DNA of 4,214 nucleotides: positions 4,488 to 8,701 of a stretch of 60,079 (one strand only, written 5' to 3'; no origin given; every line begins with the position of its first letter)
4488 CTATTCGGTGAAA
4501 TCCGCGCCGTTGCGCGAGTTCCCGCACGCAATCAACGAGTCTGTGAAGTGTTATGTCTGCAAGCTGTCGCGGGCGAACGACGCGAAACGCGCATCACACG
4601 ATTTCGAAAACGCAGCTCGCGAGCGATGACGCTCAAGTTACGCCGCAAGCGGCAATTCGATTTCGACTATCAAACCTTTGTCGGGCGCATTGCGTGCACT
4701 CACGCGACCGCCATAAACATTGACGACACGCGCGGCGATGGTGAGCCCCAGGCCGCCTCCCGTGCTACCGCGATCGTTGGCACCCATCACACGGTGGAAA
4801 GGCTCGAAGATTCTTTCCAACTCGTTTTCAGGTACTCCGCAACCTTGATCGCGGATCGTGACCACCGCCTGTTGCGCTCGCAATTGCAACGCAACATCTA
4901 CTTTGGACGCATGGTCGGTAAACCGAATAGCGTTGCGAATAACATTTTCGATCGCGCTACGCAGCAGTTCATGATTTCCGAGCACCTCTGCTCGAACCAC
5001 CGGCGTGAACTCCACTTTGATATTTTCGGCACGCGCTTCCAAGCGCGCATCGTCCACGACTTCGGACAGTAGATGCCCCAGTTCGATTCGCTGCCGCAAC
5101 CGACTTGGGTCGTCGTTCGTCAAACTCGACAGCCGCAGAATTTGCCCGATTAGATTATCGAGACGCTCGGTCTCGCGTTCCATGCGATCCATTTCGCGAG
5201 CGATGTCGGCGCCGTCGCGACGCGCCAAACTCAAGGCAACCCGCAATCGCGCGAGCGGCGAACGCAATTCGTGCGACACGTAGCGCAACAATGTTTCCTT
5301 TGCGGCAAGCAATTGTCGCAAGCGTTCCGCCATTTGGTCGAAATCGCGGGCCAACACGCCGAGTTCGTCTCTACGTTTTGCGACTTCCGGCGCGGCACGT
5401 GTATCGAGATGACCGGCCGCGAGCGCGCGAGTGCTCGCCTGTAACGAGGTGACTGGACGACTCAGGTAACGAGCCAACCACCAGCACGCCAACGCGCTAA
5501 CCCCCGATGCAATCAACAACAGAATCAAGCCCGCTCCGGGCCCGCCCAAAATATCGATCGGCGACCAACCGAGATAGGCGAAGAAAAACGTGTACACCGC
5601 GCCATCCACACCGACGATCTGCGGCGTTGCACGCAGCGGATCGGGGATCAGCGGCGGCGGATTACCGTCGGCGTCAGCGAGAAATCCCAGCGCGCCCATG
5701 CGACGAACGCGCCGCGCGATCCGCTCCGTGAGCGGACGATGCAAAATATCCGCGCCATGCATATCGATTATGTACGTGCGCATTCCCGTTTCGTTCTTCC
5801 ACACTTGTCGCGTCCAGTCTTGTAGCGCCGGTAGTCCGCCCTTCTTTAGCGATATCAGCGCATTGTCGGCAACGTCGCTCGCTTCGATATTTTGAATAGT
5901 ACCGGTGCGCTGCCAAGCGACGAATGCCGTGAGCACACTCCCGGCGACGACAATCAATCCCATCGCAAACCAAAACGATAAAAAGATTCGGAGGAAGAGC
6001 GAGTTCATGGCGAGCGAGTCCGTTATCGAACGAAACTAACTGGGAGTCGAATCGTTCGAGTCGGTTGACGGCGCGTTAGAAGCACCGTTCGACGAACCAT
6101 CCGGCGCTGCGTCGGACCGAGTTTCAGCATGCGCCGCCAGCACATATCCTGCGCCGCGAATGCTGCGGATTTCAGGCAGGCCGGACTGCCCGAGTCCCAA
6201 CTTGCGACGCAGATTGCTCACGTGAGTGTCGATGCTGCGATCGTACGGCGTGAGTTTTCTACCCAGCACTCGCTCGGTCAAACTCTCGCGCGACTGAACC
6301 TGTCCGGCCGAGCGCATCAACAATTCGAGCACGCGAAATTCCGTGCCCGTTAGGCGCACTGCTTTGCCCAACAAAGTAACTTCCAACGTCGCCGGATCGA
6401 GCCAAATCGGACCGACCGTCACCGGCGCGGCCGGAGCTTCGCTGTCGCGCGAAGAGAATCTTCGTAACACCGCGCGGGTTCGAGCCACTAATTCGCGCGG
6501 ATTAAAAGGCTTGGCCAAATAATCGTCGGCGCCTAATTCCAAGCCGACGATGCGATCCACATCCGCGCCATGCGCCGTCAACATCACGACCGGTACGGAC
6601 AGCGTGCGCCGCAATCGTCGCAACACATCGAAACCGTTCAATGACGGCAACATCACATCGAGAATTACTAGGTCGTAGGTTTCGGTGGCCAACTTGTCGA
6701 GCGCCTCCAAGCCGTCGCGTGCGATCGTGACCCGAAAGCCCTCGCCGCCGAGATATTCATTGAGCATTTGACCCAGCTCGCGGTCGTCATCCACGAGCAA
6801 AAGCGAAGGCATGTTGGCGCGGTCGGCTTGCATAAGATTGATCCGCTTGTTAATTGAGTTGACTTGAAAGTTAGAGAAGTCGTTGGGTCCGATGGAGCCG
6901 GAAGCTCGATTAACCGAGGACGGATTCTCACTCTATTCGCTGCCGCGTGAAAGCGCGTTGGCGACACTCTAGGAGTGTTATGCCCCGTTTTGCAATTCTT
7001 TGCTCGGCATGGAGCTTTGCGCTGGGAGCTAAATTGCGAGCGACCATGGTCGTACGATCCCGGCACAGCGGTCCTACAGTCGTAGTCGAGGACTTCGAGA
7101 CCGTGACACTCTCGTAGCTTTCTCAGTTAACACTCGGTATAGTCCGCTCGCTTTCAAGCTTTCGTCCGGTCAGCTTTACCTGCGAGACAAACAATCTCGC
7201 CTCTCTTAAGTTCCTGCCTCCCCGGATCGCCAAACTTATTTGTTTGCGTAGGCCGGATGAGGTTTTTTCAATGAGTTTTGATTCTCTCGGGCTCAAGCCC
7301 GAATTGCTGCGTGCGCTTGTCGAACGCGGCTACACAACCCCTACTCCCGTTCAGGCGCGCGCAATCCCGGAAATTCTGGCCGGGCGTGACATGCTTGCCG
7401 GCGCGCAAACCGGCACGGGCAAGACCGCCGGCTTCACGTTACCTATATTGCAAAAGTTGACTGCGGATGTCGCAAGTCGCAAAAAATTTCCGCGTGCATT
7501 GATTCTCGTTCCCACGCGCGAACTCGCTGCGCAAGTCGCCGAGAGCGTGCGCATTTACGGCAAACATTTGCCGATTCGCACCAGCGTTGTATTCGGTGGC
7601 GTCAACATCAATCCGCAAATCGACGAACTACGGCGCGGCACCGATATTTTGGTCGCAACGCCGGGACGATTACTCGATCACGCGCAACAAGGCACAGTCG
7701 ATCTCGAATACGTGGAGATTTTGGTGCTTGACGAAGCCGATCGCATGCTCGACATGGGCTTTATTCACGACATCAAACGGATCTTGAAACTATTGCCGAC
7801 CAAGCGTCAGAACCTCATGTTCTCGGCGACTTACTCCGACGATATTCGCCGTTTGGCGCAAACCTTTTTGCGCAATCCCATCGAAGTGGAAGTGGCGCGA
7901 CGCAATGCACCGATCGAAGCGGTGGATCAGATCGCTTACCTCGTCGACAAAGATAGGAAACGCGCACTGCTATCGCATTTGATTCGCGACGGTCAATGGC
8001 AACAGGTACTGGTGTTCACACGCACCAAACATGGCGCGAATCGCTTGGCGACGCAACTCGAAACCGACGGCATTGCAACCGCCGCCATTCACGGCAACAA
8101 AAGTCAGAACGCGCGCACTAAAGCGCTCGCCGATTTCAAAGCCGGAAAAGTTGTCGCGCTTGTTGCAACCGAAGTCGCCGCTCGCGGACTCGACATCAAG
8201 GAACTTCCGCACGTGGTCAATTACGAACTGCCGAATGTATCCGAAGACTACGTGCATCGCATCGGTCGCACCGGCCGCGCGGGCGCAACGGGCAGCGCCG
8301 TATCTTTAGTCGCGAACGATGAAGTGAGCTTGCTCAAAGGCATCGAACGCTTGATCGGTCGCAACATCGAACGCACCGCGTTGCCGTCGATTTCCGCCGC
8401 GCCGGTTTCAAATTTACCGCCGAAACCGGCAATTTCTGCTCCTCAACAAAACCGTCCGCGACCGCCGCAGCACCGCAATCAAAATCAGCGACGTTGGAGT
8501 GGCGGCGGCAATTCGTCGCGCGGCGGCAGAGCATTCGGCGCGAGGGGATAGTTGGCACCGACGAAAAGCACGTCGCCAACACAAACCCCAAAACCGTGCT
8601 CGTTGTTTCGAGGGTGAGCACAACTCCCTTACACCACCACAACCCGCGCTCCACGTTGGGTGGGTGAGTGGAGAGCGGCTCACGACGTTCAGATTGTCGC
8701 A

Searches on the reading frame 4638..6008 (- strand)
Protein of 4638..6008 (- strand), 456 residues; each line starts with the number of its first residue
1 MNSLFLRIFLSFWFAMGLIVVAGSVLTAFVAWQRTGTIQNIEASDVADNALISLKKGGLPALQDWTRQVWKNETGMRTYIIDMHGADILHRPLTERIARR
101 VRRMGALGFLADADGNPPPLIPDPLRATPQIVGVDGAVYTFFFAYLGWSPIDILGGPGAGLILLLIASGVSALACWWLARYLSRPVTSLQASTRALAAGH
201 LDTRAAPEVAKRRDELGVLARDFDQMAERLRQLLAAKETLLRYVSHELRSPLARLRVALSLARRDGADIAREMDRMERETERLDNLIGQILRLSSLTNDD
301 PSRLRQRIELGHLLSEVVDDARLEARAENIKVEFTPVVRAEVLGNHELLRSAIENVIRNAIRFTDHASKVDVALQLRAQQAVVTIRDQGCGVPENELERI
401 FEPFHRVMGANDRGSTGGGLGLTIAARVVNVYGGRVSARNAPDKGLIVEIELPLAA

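Call 65: search_protein_families(library=pfam, proteins=[window:4638-6008:-], max_evalue=0.0001)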
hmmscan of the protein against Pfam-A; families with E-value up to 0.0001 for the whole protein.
window:4638-6008:- (456 aa): 4 families
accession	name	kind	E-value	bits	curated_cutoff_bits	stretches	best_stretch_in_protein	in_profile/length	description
PF02518.31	HATPase_c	-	9e-26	90.9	26.4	1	346-455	3-110/111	Histidine kinase-, DNA gyrase B-, and HSP90-like ATPase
PF00672.30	HAMP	-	3e-15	56.7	25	1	177-232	1-53/53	HAMP domain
PF00512.31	HisKA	-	7.7e-12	45.5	26.9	1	236-297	1-64/66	His Kinase A (phospho-acceptor) domain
PF13589.12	HATPase_c_3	-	7.4e-05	23.2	25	0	350-425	4-80/137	Histidine kinase-, DNA gyrase B-, and HSP90-like ATPase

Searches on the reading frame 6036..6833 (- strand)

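Call 65: search_protein_families(library=pfam, proteins=[window:6036-6833:-], max_evalue=0.0001)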
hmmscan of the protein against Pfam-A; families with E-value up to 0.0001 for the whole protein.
window:6036-6833:- (265 aa): 2 families
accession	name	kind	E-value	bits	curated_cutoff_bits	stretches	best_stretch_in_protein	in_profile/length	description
PF00072.30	Response_reg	-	7.6e-30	103.8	30.2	1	12-119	2-110/111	Response regulator receiver domain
PF00486.34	Trans_reg_C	-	1.8e-20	73.2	26.2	1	156-232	1-77/77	Transcriptional regulatory protein, C terminal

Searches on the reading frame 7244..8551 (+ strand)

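Call 65: search_protein_families(library=pfam, proteins=[window:7244-8551:+], max_evalue=0.0001)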
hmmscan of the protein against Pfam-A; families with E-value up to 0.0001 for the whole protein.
window:7244-8551:+ (435 aa): 3 families
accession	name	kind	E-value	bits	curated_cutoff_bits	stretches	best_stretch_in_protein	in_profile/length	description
PF00270.35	DEAD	-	1.5e-49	168.3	26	1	34-203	1-166/167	DEAD/DEAH box helicase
PF00271.37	Helicase_C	-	2.2e-29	102.3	23.5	1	239-347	2-110/110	Helicase conserved C-terminal domain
PF04851.21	ResIII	-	1.7e-07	31.8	22.5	1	33-198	4-163/164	Type III restriction enzyme, res subunit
